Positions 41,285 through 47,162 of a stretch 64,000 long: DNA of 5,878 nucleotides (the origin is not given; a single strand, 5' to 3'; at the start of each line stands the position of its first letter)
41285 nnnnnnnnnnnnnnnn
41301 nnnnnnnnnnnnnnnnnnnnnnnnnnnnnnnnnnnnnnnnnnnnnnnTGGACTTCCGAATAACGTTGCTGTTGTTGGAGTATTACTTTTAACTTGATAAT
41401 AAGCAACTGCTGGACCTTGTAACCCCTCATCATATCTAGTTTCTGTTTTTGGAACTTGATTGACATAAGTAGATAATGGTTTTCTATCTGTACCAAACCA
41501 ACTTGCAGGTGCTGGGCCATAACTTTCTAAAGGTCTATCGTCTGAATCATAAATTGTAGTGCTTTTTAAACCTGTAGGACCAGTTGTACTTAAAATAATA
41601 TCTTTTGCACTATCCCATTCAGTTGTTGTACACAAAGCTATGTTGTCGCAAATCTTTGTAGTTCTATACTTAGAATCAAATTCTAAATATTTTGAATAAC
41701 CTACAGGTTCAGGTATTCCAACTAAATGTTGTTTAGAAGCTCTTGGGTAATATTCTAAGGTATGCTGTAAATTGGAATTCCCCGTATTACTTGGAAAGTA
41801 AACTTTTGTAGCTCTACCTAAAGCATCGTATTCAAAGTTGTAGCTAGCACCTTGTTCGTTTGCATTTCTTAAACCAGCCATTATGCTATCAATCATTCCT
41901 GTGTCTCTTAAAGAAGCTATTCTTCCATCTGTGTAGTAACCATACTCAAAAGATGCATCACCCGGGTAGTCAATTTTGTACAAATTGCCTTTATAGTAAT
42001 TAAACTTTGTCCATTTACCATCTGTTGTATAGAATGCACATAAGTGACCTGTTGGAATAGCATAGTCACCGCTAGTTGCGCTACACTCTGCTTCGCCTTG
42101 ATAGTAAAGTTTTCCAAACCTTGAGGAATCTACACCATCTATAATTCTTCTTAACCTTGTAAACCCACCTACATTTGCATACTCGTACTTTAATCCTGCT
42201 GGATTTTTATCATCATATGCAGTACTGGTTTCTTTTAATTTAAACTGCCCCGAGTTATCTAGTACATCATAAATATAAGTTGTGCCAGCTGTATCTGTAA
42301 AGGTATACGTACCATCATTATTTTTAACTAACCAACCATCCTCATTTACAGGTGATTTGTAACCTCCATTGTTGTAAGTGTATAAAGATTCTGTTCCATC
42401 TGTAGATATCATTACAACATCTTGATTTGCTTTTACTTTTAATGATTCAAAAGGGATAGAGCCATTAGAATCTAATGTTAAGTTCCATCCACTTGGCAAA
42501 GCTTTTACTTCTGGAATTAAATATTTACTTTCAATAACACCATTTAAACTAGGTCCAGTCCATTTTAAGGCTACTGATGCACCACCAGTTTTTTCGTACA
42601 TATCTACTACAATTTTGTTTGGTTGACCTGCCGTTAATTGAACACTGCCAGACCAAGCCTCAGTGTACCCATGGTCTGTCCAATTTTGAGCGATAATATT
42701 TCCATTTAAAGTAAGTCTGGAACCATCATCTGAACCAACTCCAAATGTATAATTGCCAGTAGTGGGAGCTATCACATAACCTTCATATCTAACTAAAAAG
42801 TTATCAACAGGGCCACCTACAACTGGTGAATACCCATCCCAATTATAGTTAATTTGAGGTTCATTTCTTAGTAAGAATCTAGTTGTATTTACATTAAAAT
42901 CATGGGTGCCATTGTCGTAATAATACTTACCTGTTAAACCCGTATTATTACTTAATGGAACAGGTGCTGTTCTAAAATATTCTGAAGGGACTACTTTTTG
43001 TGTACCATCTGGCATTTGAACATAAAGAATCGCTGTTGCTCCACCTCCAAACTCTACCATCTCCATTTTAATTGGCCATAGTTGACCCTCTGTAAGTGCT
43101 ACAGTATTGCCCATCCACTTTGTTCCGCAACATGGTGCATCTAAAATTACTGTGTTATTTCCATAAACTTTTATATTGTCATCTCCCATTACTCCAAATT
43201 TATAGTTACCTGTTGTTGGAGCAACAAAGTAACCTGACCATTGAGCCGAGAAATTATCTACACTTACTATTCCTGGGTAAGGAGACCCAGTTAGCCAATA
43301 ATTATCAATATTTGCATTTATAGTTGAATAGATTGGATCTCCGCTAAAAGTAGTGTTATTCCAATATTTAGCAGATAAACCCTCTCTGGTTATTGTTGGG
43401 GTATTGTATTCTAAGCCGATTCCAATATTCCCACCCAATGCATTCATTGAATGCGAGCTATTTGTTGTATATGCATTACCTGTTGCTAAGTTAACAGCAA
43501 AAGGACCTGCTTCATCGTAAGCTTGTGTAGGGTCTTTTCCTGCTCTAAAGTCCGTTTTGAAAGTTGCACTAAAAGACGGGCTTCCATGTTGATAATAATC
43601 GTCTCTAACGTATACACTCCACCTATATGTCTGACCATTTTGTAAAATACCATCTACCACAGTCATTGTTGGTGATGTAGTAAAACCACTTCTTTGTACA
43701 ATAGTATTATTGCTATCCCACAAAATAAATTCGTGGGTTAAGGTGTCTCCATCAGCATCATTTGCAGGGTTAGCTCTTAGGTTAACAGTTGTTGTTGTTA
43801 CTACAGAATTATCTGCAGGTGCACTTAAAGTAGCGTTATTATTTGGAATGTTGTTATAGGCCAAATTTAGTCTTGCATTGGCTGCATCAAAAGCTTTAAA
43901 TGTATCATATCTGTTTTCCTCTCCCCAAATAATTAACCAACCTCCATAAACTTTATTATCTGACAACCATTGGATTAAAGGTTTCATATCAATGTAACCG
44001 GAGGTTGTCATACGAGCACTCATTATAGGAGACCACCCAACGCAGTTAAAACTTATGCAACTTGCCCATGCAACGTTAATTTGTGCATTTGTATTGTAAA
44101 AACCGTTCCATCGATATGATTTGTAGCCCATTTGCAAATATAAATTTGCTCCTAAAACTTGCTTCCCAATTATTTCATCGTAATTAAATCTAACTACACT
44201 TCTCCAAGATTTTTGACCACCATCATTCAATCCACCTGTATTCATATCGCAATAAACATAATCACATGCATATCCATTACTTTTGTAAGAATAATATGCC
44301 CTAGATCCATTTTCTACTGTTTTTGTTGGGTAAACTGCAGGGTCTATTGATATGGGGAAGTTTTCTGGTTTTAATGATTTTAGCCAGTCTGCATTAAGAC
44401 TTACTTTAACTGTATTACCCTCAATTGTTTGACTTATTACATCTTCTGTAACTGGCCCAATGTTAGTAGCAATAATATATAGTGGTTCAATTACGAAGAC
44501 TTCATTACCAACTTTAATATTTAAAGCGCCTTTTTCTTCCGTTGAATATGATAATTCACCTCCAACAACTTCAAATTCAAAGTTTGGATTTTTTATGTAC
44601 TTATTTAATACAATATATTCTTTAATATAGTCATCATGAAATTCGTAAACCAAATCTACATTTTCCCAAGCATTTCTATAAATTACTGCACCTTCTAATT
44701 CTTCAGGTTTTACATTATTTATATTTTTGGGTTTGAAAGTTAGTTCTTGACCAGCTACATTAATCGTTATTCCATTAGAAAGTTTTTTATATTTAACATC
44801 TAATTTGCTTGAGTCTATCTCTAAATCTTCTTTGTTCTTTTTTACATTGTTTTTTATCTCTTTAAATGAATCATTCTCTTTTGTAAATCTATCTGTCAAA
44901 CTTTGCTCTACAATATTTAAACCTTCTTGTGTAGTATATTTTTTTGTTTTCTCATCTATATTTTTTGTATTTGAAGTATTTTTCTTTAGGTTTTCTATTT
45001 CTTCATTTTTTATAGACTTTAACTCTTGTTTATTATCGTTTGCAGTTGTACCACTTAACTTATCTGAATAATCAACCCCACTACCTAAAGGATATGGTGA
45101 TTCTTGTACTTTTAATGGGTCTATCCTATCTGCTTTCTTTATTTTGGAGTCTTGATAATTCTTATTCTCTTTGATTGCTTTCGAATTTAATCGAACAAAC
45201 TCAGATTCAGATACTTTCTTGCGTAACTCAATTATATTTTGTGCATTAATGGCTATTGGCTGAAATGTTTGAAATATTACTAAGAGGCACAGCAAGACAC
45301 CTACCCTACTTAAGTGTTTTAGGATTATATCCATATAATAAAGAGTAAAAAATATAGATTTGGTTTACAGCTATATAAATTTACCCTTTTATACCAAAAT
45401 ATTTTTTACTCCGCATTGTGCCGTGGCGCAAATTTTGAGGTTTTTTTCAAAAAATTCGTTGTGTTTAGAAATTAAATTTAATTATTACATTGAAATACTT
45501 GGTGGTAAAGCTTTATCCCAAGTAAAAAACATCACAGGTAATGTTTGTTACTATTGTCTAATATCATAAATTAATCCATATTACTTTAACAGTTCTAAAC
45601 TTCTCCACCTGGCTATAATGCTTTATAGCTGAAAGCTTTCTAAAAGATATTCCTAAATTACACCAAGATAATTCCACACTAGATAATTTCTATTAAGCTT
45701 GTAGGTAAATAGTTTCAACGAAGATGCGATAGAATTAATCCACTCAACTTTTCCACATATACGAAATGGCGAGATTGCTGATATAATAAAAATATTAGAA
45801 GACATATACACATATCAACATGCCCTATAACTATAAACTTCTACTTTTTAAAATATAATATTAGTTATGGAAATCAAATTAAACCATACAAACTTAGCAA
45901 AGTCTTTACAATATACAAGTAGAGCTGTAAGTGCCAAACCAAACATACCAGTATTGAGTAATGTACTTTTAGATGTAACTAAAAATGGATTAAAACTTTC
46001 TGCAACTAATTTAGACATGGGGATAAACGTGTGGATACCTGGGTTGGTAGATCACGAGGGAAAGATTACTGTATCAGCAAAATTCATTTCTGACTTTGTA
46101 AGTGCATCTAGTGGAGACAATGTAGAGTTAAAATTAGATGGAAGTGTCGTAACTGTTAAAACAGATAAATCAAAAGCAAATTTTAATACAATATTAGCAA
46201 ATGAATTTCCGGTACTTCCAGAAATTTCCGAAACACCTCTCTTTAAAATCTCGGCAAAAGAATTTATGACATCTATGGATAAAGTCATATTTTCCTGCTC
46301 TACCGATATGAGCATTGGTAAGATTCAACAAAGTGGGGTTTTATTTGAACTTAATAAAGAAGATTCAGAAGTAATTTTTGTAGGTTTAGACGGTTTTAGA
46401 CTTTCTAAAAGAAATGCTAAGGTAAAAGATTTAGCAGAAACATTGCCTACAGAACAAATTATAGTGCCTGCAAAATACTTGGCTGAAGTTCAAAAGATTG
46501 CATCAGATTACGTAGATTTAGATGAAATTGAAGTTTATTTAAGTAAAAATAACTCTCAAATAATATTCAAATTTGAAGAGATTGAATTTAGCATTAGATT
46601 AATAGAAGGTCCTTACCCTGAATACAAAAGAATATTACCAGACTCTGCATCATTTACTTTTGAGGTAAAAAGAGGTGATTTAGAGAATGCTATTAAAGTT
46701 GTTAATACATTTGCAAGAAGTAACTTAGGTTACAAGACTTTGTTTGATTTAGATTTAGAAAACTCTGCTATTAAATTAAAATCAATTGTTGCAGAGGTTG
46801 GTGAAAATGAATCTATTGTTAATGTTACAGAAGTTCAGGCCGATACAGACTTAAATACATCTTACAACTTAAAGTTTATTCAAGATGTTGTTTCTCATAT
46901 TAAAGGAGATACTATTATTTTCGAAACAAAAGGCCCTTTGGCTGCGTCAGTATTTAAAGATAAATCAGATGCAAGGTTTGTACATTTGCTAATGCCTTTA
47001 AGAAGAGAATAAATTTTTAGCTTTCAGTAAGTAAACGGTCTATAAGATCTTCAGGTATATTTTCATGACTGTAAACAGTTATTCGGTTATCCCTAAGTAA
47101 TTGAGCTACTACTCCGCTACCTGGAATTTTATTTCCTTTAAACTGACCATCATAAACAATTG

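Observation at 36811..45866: About 9 kb accessory cassette inserted between dnaA and dnaN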

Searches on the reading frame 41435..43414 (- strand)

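Call 53: search_protein_families(library=pfam, proteins=[window:41435-43414:-], max_evalue=0.01)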
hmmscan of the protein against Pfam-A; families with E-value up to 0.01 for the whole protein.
window:41435-43414:- (660 aa): 2 families
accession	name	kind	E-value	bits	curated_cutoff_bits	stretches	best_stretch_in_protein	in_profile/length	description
PF07691.17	PA14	-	8.9e-41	139.5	24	2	10-145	2-146/147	PA14 domain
PF10528.15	GLEYA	-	9e-14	52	26.2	2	206-284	1-88/91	GLEYA domain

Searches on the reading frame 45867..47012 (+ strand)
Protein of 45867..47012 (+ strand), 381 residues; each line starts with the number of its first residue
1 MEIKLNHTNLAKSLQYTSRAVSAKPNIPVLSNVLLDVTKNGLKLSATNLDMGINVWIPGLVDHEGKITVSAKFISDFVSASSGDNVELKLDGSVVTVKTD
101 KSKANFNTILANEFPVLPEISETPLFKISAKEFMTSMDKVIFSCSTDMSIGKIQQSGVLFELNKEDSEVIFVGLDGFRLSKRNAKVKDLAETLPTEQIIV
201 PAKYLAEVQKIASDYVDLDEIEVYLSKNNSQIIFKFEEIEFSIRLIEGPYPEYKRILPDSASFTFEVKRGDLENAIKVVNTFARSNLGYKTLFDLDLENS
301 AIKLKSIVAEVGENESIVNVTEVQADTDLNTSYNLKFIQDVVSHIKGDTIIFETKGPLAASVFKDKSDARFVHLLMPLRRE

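Call 4: search_protein_families(library=pfam, proteins=[window:45867-47012:+], max_evalue=0.01)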
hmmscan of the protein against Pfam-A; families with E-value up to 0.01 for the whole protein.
window:45867-47012:+ (381 aa): 3 families
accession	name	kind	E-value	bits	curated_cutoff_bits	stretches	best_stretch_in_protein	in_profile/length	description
PF00712.24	DNA_pol3_beta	-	3.5e-23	82.5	24.4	1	1-118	1-120/120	DNA polymerase III beta subunit, N-terminal domain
PF02767.21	DNA_pol3_beta_2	-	5.2e-19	69.1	27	1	128-252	2-116/116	DNA polymerase III beta subunit, central domain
PF02768.20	DNA_pol3_beta_3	-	2.5e-15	56.8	27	1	254-379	1-121/121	DNA polymerase III beta subunit, C-terminal domain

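Call 10: find_encoding_contigs(protein=window:45867-47012:+, flank=10000, max_places=10)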
Protein window:45867-47012:+ (381 aa): 6 contigs read that carry it; 5 places shown.
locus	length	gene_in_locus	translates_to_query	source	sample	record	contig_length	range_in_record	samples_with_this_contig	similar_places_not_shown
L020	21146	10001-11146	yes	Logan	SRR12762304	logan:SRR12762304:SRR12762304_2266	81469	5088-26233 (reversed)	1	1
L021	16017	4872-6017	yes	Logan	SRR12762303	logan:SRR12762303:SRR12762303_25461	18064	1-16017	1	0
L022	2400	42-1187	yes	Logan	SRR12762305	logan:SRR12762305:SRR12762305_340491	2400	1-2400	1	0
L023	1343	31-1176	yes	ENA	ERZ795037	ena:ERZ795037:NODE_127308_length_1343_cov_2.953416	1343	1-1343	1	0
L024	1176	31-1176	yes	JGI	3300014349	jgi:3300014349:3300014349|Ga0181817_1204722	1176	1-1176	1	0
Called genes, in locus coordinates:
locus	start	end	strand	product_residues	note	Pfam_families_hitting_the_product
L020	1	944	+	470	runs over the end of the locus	PF11638:DnaA_N, PF00308:Bac_DnaA, PF01695:IstB_IS21, PF13401:AAA_22 (faint), PF08299:Bac_DnaA_C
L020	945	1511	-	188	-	-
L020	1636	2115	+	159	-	PF17032:Zn_ribbon_15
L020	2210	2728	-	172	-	-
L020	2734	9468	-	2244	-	PF10528:GLEYA (faint), PF07691:PA14, PF05593:RHS_repeat (weak)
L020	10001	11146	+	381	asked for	PF00712:DNA_pol3_beta, PF02767:DNA_pol3_beta_2, PF02768:DNA_pol3_beta_3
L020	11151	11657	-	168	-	PF04463:2-thiour_desulf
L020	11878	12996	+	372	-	PF02388:FemAB, PF13480:Acetyltransf_6, PF02388:FemAB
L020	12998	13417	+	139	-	PF01243:PNPOx_N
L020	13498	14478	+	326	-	PF02388:FemAB, PF13480:Acetyltransf_6, PF02388:FemAB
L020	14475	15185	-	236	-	PF00293:NUDIX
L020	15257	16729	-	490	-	PF02557:VanY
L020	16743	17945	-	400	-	PF16158:N_BRCA1_IG (faint)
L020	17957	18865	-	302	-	PF21694:DNA_pol3_delta_C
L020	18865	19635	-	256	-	-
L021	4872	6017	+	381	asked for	PF00712:DNA_pol3_beta, PF02767:DNA_pol3_beta_2, PF02768:DNA_pol3_beta_3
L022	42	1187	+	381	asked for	PF00712:DNA_pol3_beta, PF02767:DNA_pol3_beta_2, PF02768:DNA_pol3_beta_3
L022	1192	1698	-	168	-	PF04463:2-thiour_desulf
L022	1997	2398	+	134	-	?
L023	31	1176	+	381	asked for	PF00712:DNA_pol3_beta, PF02767:DNA_pol3_beta_2, PF02768:DNA_pol3_beta_3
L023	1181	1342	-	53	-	?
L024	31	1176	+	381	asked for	PF00712:DNA_pol3_beta, PF02767:DNA_pol3_beta_2, PF02768:DNA_pol3_beta_3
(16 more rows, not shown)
